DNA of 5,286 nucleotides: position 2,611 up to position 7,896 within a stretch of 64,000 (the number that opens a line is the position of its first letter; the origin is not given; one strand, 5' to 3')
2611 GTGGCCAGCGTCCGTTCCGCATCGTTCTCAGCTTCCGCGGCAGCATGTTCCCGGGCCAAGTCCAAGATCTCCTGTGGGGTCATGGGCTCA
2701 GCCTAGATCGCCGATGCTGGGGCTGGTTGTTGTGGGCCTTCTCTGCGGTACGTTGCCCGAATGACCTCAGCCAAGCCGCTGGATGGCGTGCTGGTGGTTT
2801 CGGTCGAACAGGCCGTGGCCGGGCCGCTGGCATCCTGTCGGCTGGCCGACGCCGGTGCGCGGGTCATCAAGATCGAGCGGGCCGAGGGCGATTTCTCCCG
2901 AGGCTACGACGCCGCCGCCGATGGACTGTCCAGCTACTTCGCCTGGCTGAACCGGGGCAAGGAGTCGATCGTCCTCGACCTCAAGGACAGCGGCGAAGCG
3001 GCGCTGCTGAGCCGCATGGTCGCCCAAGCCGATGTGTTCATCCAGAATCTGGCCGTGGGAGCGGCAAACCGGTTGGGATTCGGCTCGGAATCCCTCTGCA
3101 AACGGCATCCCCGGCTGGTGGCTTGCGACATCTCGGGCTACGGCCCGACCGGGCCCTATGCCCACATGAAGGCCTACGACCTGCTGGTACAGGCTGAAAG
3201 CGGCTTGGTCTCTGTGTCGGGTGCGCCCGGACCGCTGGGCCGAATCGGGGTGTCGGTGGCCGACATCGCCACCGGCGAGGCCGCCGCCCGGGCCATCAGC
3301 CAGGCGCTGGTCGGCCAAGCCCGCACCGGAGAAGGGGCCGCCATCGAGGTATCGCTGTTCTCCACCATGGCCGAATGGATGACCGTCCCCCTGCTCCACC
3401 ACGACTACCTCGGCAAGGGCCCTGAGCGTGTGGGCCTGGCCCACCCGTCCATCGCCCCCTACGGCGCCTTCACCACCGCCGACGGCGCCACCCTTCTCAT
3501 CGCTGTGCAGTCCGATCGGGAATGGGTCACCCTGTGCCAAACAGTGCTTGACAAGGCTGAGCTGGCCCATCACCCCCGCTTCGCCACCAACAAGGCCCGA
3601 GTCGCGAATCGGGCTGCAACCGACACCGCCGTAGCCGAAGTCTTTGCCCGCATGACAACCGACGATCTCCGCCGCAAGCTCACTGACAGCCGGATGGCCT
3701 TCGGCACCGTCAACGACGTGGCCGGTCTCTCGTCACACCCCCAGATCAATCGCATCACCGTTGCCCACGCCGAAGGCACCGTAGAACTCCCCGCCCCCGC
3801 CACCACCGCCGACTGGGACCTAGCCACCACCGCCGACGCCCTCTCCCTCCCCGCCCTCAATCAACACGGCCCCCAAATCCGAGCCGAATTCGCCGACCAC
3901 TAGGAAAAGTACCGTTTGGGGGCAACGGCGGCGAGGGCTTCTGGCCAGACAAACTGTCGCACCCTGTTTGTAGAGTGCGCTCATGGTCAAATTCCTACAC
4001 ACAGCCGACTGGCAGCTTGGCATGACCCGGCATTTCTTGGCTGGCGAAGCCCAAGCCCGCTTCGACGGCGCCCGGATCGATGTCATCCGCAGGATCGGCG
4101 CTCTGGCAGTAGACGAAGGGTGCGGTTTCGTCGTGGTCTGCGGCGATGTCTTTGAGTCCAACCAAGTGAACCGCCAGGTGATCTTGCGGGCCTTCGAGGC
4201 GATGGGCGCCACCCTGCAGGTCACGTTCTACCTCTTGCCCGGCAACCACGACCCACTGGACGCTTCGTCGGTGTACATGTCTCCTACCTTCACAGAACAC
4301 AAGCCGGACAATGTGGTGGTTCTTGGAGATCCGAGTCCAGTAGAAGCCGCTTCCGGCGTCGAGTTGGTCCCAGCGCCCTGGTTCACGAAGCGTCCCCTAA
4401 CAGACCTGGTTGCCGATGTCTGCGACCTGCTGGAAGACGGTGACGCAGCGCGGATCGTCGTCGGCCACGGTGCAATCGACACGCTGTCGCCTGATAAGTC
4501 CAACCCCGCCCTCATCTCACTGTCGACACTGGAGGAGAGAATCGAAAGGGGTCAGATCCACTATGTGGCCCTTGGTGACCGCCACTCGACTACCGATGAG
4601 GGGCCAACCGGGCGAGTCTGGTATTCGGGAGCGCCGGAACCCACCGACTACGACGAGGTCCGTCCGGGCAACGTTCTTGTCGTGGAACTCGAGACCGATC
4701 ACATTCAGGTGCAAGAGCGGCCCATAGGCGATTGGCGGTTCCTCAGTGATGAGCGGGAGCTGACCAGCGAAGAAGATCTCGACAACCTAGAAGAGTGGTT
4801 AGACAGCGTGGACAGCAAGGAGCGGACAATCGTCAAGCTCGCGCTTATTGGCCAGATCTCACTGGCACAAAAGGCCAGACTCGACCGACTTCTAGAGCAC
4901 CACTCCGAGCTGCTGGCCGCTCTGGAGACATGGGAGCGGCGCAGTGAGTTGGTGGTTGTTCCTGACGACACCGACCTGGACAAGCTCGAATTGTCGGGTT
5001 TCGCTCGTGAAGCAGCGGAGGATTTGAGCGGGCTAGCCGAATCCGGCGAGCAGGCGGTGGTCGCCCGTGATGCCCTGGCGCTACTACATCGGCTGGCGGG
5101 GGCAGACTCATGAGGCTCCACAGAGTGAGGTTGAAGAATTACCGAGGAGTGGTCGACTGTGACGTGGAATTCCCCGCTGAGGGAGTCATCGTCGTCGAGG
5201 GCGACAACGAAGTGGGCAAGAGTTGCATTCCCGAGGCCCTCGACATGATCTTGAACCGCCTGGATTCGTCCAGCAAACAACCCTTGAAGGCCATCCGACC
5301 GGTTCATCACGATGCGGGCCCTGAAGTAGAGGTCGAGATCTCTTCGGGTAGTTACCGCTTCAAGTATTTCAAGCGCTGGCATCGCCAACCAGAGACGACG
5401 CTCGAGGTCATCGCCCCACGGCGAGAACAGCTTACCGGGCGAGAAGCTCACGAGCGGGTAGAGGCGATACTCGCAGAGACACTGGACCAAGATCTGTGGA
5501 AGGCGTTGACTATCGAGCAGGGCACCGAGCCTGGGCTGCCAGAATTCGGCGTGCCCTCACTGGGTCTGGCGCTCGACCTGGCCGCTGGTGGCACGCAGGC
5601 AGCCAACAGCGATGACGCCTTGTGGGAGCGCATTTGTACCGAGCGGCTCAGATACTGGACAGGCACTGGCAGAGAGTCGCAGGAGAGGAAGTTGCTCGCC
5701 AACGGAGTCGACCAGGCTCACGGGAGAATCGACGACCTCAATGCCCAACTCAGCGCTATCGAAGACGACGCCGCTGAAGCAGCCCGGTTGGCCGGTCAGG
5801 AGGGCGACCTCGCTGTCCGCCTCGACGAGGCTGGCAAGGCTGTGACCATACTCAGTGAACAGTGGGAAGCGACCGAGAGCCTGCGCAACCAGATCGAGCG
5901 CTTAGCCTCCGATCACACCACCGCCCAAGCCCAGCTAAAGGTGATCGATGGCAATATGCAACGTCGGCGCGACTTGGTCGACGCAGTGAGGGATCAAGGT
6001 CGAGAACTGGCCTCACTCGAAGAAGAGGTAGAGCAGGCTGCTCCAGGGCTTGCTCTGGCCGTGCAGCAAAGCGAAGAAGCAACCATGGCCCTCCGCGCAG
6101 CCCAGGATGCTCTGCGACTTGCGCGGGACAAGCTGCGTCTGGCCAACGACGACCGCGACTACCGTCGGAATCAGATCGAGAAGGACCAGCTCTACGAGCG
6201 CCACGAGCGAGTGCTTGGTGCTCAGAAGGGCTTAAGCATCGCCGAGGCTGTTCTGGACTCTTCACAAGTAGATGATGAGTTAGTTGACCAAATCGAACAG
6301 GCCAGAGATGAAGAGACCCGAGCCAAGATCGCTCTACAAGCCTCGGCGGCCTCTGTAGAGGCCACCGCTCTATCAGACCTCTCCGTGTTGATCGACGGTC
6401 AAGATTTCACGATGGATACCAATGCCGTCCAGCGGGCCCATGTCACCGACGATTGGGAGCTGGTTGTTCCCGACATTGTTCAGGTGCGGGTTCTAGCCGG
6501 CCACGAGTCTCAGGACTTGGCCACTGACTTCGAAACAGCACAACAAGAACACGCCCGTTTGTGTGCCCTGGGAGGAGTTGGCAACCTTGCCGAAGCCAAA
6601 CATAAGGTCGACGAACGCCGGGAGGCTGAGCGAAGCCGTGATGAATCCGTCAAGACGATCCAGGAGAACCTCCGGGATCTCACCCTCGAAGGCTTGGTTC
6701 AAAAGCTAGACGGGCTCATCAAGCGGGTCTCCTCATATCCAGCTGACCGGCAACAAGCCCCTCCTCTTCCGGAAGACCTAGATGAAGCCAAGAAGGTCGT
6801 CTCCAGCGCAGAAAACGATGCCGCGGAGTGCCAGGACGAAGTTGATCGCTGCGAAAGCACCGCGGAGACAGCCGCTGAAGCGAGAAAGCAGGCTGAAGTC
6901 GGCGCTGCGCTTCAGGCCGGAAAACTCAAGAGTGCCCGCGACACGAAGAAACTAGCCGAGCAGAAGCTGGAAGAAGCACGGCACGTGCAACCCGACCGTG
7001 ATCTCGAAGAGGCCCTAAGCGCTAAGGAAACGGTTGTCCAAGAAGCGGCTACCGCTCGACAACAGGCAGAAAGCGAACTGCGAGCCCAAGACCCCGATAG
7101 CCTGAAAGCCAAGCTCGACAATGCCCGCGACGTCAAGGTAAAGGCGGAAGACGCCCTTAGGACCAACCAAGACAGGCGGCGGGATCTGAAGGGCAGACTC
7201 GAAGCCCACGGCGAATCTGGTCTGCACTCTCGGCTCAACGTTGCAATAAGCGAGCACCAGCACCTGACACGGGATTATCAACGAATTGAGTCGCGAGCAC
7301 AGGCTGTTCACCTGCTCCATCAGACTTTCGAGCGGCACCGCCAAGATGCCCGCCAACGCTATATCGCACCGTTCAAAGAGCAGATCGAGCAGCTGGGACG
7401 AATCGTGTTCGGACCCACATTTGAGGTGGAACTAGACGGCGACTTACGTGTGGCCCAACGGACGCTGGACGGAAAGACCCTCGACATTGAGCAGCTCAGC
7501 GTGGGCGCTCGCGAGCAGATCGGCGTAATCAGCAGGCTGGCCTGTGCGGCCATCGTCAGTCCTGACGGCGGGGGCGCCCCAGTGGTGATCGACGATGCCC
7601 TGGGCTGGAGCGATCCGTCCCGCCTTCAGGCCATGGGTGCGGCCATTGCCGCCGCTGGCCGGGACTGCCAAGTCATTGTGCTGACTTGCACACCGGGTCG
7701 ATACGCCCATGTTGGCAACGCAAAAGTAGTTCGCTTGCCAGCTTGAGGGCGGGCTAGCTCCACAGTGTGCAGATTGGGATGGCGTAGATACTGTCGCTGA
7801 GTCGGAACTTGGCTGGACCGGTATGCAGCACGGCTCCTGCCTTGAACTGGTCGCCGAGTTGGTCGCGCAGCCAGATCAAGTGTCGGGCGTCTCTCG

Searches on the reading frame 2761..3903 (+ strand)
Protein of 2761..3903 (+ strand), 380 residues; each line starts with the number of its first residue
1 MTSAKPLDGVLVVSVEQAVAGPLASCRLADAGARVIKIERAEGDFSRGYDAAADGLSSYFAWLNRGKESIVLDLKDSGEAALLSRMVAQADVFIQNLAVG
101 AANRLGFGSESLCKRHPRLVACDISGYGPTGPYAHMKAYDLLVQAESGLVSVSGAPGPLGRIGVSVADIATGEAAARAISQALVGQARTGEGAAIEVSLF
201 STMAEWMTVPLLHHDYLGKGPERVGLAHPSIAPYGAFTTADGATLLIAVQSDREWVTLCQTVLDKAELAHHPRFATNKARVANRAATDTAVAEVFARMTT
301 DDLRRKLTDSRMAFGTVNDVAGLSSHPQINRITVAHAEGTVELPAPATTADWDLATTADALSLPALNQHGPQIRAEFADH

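Call 101: search_protein_families(library=pfam, proteins=[window:2761-3903:+], max_evalue=0.0001)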
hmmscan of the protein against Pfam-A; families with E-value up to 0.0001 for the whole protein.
window:2761-3903:+ (380 aa): 1 family
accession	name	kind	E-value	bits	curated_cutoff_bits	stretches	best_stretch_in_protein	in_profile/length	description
PF02515.22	CoA_transf_3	-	5.3e-97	325.6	23.3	1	7-369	1-365/366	CoA-transferase family III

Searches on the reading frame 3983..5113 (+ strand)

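Call 101: search_protein_families(library=pfam, proteins=[window:3983-5113:+], max_evalue=0.0001)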
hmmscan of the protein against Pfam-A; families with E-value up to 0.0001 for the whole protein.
window:3983-5113:+ (376 aa): 1 family
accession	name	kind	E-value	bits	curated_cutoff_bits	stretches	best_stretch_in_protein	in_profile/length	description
PF00149.33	Metallophos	-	1.8e-08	35.5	21.5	1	3-166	2-159/191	Calcineurin-like phosphoesterase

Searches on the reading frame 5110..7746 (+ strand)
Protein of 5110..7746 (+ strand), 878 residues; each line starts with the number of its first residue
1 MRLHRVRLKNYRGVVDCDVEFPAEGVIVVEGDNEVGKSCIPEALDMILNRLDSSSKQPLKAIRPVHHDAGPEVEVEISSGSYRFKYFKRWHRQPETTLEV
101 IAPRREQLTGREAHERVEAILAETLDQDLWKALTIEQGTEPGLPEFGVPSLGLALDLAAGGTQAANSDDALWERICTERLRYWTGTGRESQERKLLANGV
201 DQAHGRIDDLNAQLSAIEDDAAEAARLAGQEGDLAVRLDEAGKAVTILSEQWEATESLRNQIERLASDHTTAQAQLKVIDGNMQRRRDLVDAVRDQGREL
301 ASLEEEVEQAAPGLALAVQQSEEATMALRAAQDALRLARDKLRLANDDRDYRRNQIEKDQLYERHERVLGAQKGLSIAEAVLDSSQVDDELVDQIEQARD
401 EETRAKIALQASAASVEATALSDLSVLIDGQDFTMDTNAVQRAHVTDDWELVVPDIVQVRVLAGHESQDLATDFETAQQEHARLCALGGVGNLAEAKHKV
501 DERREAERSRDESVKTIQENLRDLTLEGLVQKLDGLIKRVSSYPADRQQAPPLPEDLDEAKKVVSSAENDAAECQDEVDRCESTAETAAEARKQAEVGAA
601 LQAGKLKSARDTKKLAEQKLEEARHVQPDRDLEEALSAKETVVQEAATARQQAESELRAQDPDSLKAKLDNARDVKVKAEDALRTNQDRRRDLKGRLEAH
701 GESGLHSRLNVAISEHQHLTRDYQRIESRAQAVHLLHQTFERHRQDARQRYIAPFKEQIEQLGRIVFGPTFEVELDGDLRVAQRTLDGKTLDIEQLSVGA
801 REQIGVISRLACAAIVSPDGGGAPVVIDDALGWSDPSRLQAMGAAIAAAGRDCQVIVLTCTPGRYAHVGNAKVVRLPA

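Call 101: search_protein_families(library=pfam, proteins=[window:5110-7746:+], max_evalue=0.0001)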
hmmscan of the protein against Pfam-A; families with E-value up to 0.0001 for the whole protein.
window:5110-7746:+ (878 aa): 2 families
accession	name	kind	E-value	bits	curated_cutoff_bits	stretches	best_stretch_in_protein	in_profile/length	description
PF13175.12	AAA_15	-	2.7e-08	34.3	32.1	1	1-54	1-53/374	AAA ATPase domain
PF13514.12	AAA_27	-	3.4e-06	27.2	22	0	1-51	1-53/206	AAA domain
